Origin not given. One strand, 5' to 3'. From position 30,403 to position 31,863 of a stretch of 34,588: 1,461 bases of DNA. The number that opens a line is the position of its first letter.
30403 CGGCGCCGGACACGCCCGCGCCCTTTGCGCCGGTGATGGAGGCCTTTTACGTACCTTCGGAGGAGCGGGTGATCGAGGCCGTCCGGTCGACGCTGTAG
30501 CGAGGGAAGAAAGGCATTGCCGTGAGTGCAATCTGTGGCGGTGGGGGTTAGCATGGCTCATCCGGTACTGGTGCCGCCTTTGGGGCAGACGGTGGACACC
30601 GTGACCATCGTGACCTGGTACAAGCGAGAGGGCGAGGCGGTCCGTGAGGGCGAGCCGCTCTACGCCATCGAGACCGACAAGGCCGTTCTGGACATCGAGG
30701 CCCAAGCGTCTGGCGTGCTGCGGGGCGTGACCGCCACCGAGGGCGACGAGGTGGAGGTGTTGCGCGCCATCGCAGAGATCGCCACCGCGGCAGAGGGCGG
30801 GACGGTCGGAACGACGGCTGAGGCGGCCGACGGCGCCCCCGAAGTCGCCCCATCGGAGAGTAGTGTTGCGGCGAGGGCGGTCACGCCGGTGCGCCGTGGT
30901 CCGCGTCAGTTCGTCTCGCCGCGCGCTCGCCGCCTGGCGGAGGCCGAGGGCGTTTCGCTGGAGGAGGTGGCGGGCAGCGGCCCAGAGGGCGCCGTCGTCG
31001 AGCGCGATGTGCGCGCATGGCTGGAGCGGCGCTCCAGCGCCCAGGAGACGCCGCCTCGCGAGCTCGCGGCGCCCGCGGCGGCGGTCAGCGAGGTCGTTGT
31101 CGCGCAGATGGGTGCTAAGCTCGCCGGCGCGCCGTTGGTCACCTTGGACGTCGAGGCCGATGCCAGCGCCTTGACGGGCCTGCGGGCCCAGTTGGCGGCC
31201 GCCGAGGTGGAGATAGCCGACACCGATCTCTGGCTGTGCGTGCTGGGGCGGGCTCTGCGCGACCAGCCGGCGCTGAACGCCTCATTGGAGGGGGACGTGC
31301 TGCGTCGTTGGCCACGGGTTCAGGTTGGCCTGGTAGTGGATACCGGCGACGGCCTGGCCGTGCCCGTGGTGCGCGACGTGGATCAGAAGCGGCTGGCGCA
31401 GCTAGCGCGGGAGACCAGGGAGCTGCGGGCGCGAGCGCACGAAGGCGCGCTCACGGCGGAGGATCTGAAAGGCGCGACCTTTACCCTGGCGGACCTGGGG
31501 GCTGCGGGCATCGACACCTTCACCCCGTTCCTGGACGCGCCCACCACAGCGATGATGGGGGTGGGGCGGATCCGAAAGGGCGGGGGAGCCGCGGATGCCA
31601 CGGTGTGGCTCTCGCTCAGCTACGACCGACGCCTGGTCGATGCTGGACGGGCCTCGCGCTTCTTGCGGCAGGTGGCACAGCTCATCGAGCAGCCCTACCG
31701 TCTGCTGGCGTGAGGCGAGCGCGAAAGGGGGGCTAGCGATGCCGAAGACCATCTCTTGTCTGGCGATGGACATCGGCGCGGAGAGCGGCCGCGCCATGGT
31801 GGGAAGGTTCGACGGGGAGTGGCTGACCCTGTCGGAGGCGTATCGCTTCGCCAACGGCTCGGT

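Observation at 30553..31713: E2 component keeps its lipoyl arm but has lost both acyltransferase catalytic residues (His->Arg, Ser->Ala)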

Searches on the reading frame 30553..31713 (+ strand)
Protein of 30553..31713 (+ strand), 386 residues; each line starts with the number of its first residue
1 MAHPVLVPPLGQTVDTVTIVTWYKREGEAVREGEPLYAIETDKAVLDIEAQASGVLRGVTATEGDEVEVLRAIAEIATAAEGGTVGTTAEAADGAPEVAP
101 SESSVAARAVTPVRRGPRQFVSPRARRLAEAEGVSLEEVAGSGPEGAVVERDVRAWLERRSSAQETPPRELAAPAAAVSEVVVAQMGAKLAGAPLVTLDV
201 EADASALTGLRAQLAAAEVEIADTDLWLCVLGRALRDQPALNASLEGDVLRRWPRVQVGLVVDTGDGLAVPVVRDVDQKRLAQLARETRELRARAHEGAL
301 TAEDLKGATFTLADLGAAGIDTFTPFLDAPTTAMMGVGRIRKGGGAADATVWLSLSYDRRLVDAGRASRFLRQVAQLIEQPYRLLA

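Call 4: search_solved_structures(query=window:30553-31713:+, max_evalue=0.001, show_alignments=4)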
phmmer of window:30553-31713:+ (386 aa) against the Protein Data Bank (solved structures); distinct sequences matched with E-value up to 0.001: 59.
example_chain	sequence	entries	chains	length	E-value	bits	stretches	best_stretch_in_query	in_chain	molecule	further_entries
9y7v_D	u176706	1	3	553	9.2e-47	163.3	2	2-380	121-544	Dihydrolipoyllysine-residue acetyltransferase component of pyruvate dehydrogenase complex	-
3duf_I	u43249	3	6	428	1.7e-39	139.4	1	2-385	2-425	Dihydrolipoyllysine-residue acetyltransferase component of pyruvate dehydrogenase complex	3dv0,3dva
6zlm_A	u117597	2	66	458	1.3e-35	126.6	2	87-385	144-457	Dihydrolipoyllysine-residue acetyltransferase component of pyruvate dehydrogenase complex,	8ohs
6h60_A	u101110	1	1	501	2.8e-35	125.5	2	173-384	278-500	Pyruvate dehydrogenase protein X component, mitochondrial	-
7uom_01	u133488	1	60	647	3.8e-35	125.1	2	4-385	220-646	Acetyltransferase component of pyruvate dehydrogenase complex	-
7b9k_A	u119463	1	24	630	7.9e-35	124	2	218-379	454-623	Dihydrolipoyllysine-residue acetyltransferase component of pyruvate dehydrogenase complex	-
8x03_A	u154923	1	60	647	1.2e-34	123.5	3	97-385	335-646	Acetyltransferase component of pyruvate dehydrogenase complex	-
9j1w_A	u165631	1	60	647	1.2e-34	123.4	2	5-385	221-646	Acetyltransferase component of pyruvate dehydrogenase complex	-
8piu_B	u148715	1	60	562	1.4e-34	123.2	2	4-385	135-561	Dihydrolipoyllysine-residue acetyltransferase component of pyruvate dehydrogenase complex,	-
6ct0_0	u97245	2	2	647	1.6e-34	123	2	4-385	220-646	Dihydrolipoyllysine-residue acetyltransferase component of pyruvate dehydrogenase complex,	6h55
7bgj_A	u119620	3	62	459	1.5e-31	113.3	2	90-385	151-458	Acetyltransferase component of pyruvate dehydrogenase complex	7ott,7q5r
9njt_A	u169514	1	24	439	1.8e-31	113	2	230-385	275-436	Dihydrolipoyllysine-residue succinyltransferase component of 2-oxoglutarate dehydrogenase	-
1b5s_A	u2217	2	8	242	1.1e-28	103.8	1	185-385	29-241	DIHYDROLIPOAMIDE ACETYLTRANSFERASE | Dihydrolipoyllysine-residue acetyltransferase component of pyruvate dehydrogenase complex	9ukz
1dpc_A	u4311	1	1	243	3.8e-28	102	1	188-379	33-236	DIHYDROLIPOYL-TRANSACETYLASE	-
1dpd_A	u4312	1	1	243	7.1e-28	101.1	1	188-379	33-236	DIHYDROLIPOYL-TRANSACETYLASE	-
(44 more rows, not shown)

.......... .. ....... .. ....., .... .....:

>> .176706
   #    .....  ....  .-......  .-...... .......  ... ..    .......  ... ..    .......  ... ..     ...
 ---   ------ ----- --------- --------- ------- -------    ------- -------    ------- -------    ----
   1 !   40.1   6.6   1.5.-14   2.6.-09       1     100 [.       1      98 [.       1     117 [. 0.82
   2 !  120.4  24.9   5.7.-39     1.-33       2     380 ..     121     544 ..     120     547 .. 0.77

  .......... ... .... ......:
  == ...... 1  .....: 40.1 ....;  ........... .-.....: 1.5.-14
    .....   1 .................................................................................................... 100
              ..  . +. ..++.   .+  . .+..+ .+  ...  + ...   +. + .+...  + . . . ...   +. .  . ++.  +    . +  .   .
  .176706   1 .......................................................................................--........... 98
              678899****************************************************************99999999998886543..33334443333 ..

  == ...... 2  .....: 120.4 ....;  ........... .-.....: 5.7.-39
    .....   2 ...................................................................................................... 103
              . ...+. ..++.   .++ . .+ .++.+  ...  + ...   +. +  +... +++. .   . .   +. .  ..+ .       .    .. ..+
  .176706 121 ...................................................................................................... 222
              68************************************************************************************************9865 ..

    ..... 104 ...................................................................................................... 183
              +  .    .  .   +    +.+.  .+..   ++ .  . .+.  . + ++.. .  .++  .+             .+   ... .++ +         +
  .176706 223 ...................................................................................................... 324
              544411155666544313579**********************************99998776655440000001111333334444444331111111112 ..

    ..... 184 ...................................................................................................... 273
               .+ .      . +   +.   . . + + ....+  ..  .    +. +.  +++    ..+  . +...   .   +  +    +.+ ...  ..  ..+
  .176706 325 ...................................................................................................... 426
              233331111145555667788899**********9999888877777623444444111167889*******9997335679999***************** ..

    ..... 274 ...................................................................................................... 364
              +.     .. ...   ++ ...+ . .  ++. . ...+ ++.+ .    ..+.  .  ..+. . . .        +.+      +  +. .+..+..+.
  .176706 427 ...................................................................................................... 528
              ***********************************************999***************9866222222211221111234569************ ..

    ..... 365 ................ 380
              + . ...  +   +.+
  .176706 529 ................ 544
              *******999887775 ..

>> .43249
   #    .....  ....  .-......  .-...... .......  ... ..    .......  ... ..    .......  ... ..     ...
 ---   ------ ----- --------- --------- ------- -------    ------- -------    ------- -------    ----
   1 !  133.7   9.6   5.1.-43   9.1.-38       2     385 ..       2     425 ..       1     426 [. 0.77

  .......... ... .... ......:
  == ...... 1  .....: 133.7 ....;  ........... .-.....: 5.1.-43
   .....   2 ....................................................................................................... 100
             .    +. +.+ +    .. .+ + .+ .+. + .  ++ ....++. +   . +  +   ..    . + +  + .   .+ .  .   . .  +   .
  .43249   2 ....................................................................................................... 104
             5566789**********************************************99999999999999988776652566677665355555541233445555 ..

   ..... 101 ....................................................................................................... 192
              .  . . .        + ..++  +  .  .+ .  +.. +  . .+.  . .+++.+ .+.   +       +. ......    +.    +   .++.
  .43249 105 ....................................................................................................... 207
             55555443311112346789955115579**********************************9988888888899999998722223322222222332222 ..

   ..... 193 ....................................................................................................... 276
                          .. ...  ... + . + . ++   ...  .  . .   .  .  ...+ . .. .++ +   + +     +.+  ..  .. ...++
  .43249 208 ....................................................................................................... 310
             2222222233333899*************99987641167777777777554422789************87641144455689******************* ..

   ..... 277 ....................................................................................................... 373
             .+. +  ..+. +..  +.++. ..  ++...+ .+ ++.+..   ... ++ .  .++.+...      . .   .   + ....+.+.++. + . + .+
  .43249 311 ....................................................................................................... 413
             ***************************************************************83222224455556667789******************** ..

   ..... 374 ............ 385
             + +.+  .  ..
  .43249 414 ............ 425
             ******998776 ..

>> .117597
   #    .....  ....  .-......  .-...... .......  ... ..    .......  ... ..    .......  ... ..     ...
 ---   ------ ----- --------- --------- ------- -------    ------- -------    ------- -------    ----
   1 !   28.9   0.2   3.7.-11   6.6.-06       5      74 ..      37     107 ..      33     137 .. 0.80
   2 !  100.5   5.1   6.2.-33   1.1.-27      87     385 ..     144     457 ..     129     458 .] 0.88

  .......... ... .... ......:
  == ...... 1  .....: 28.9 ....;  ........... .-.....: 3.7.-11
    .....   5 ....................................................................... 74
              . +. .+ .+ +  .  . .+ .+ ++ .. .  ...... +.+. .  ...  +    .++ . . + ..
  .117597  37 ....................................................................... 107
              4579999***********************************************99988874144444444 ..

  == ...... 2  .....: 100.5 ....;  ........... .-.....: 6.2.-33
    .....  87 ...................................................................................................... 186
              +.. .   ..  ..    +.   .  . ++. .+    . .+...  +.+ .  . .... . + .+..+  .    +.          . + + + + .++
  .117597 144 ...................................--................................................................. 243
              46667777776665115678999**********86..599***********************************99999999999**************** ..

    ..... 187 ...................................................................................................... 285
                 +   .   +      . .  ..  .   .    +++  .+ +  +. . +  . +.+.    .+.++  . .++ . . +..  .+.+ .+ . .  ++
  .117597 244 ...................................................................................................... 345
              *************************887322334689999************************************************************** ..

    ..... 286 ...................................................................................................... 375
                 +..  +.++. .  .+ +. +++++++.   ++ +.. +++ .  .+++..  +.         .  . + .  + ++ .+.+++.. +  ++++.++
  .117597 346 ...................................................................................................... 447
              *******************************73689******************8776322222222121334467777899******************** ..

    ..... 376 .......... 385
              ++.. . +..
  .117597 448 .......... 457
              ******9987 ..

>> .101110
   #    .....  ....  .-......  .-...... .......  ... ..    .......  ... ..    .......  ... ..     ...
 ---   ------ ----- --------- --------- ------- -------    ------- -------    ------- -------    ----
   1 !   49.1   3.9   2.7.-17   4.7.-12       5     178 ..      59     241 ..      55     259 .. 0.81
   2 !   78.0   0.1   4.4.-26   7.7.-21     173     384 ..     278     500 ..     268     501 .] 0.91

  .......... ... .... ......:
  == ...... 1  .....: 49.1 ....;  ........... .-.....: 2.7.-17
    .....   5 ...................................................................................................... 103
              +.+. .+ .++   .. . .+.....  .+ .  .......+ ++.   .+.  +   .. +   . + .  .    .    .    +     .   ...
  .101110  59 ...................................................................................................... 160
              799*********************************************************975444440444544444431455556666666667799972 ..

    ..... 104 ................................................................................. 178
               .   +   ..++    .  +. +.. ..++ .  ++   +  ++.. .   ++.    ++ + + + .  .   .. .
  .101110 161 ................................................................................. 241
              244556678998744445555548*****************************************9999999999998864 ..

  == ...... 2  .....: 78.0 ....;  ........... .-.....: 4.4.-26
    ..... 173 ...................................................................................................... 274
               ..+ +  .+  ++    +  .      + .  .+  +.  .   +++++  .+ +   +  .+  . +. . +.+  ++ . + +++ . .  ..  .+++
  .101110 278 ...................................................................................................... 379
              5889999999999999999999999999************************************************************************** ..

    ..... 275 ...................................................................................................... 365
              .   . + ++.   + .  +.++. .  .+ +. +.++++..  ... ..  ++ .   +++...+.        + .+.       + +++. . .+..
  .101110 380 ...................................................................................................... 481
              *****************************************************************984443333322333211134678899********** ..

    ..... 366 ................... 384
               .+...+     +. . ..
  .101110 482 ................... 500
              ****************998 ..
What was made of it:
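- Closest known: E3-binding protein. Same: Human E3BP (6h60) aligns to the window protein at 2.8e-35, with 'sdsrvvdd' opposite 'ydrrlvda' (call 4).
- Closest known: E3-binding protein. Different: The Ser/Thr is also lost here, whereas human E3BP keeps it (call 4).
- Checked: phmmer alignments to solved E2 structures fix the register (call 4).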

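Call 5: search_protein_families(library=pfam, proteins=[window:30553-31713:+], max_evalue=0.01)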
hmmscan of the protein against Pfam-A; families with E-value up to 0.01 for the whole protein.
window:30553-31713:+ (386 aa): 3 families
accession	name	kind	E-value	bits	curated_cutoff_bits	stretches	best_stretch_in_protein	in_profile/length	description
PF00198.28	2-oxoacid_dh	-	1.8e-45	155.6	23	1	174-385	8-231/232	2-oxoacid dehydrogenases acyltransferase (catalytic domain)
PF00364.28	Biotin_lipoyl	-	1.3e-14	54.2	22.1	1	5-76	3-73/73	Biotin-requiring enzyme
PF02817.22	E3_binding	-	6.9e-12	45.8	23.7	1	120-154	2-36/36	e3 binding domain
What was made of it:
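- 30910..31014 (+): Peripheral-subunit-binding domain (aa 120-154): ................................. Pfam E3_binding 6.9e-12 (call 5).
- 31072..31707 (+): CAT-fold catalytic/core domain (aa 174-385). The fold is retained and the active centre is degenerate. Pfam 2-oxoacid_dh 1.8e-45 (call 5).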

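Call 7: find_homologous_proteins(query=window:30553-31713:+, max_evalue=1e-20)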
Query window:30553-31713:+ (386 aa): 1478 proteins with E <= 1e-20 among 8000 candidates; the best 120 are listed.
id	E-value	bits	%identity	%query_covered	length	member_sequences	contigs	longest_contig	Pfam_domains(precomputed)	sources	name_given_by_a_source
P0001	1.7e-235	799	100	100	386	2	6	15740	PF02817.23,PF00198.29,PF00364.29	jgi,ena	jgi:pyruvate dehydrogenase E2 component (dihydrolipoamide acetyltransferase)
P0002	5.9e-137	475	65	100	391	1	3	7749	PF02817.23,PF00198.29,PF00364.29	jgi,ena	jgi:pyruvate dehydrogenase E2 component (dihydrolipoamide acetyltransferase)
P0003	4.9e-114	399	50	99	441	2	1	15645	PF02817.23,PF00198.29,PF00364.29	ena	-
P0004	9.1e-110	385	54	100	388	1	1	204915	PF02817.23,PF00198.29,PF00364.29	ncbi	ncbi:MAG: dihydrolipoamide acetyltransferase family protein [bacterium]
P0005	1.0e-108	382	48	100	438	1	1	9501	PF02817.23,PF00198.29,PF00364.29,PF25919.1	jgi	jgi:pyruvate dehydrogenase E2 component (dihydrolipoamide acetyltransferase)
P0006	9.1e-108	379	55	100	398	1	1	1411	PF02817.23,PF00198.29,PF00364.29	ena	-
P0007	2.4e-107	377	46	99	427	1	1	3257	PF02817.23,PF00198.29,PF00364.29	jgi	-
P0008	3.8e-107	377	48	100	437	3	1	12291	PF02817.23,PF00198.29,PF00364.29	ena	-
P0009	7.6e-106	372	47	99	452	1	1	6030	PF02817.23,PF00198.29,PF00364.29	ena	-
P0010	2.8e-105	371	45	100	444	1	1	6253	PF02817.23,PF00198.29,PF00364.29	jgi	jgi:pyruvate dehydrogenase E2 component (dihydrolipoamide acetyltransferase)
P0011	5.7e-105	370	45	99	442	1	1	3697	PF02817.23,PF00198.29,PF00364.29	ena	-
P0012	1.1e-104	369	47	100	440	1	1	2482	PF02817.23,PF00198.29,PF00364.29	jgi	-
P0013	1.1e-104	369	50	100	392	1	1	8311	PF02817.23,PF00198.29,PF00364.29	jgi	-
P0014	1.7e-104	368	47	100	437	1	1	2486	PF02817.23,PF00198.29,PF00364.29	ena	-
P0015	2.1e-104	368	47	100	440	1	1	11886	PF02817.23,PF00198.29,PF00364.29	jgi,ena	-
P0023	3.8e-103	364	54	100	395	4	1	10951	PF02817.23,PF00198.29,PF00364.29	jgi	-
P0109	2.3e-98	348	52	99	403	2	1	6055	PF02817.23,PF00198.29,PF00364.29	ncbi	-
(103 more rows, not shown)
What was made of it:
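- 30553..31713 (+): E2 homologue (386 aa): lipoyl domain, one subunit-binding domain and a degenerate acyltransferase domain. Pfam (call 5); PDB phmmer alignments (call 4); identical protein P0001 recorded on 6 contigs (call 7)
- Checked: The identical protein is recorded on 6 contigs (call 7), and the same substitutions occur in a 65%-identical orthologue (P0002).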

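Call 15: search_protein_families(library=ncbifam, proteins=[window:30553-31713:+], max_evalue=0.00001)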
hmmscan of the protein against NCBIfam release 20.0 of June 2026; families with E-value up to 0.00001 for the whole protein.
window:30553-31713:+ (386 aa): 11 families
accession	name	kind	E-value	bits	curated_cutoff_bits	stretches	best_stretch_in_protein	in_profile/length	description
NF008814.0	PRK11854.1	equivalog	1e-58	199.3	722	2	180-381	417-632/637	pyruvate dehydrogenase complex dihydrolipoyllysine-residue acetyltransferase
NF004309.0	PRK05704.1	equivalog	1.5e-57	195.8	449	2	233-385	247-405/408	2-oxoglutarate dehydrogenase complex dihydrolipoyllysine-residue succinyltransferase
TIGR01349.1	PDHac_trf_mito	equivalog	1.7e-54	185.6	445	1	5-385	2-436/437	pyruvate dehydrogenase complex dihydrolipoamide acetyltransferase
TIGR01348.1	PDHac_trf_long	equivalog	8e-53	179.9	552.1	2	177-385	364-586/587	dihydrolipoyllysine-residue acetyltransferase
TIGR01347.1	sucB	equivalog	1.3e-52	179.4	378.65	1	5-385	3-401/404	dihydrolipoyllysine-residue succinyltransferase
TIGR02927.1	SucB_Actino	equivalog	1.5e-41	142.9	423.45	2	195-379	367-569/579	2-oxoglutarate dehydrogenase, E2 component, dihydrolipoamide succinyltransferase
NF008815.0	PRK11857.1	equivalog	6.3e-26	91.5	378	1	255-381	170-302/308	dihydrolipoamide acetyltransferase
NF011416.0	PRK14843.1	equivalog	6.9e-25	87.6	429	1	174-385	122-346/347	dihydrolipoamide acetyltransferase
NF011457.0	PRK14875.1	equivalog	2.4e-20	72.8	307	1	1-160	2-128/372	acetoin dehydrogenase dihydrolipoyllysine-residue acetyltransferase subunit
NF008854.0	PRK11892.1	equivalog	8.3e-13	47.8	454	1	1-97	1-99/464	pyruvate dehydrogenase complex E1 component subunit beta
NF008907.0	PRK12270.1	equivalog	8.2e-08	30.5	878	1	218-378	180-361/1241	multifunctional oxoglutarate decarboxylase/oxoglutarate dehydrogenase thiamine pyrophosphate-binding subunit/dihydrolipoyllysine-residue suc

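Call 21: find_encoding_contigs(protein=P0002, flank=8000, max_places=2)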
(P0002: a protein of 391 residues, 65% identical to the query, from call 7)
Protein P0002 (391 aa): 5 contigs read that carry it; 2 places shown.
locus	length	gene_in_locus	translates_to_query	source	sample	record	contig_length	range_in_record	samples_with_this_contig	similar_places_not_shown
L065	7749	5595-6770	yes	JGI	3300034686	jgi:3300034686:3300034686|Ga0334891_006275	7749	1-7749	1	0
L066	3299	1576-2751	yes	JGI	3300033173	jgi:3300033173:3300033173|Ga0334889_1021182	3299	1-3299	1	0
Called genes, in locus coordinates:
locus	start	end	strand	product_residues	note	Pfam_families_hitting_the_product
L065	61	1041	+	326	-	PF00106:adh_short, PF01370:Epimerase (faint), PF13561:adh_short_C2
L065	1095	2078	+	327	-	PF01261:AP_endonuc_2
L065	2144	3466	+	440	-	PF02788:RuBisCO_large_N, PF00016:RuBisCO_large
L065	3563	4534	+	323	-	PF00676:E1_dh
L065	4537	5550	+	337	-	PF02779:Transket_pyr, PF02780:Transketolase_C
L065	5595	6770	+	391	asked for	PF00364:Biotin_lipoyl, PF02817:E3_binding, PF00198:2-oxoacid_dh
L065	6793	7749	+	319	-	?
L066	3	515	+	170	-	?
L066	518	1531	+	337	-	PF02779:Transket_pyr, PF02780:Transketolase_C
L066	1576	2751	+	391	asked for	PF00364:Biotin_lipoyl, PF02817:E3_binding, PF00198:2-oxoacid_dh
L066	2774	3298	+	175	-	?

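Call 22: find_encoding_contigs(protein=P0023, flank=8000, max_places=2)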
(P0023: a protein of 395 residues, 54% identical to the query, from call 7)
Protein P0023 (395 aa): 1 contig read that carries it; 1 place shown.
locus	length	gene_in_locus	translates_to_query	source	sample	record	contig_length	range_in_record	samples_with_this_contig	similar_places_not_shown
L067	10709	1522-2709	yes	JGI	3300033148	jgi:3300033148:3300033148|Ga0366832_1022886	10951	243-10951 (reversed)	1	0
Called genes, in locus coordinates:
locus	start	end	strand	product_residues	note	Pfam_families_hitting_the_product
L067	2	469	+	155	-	?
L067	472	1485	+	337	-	PF02779:Transket_pyr, PF02780:Transketolase_C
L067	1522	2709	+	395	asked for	PF00364:Biotin_lipoyl, PF02817:E3_binding, PF00198:2-oxoacid_dh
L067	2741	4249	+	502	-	PF00370:FGGY_N, PF02782:FGGY_C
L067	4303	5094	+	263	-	PF01791:DeoC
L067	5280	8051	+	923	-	-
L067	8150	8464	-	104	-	-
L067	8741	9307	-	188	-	-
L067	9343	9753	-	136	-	PF00589:Phage_integrase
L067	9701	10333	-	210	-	-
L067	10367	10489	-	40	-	-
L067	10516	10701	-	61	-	-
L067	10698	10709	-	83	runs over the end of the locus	?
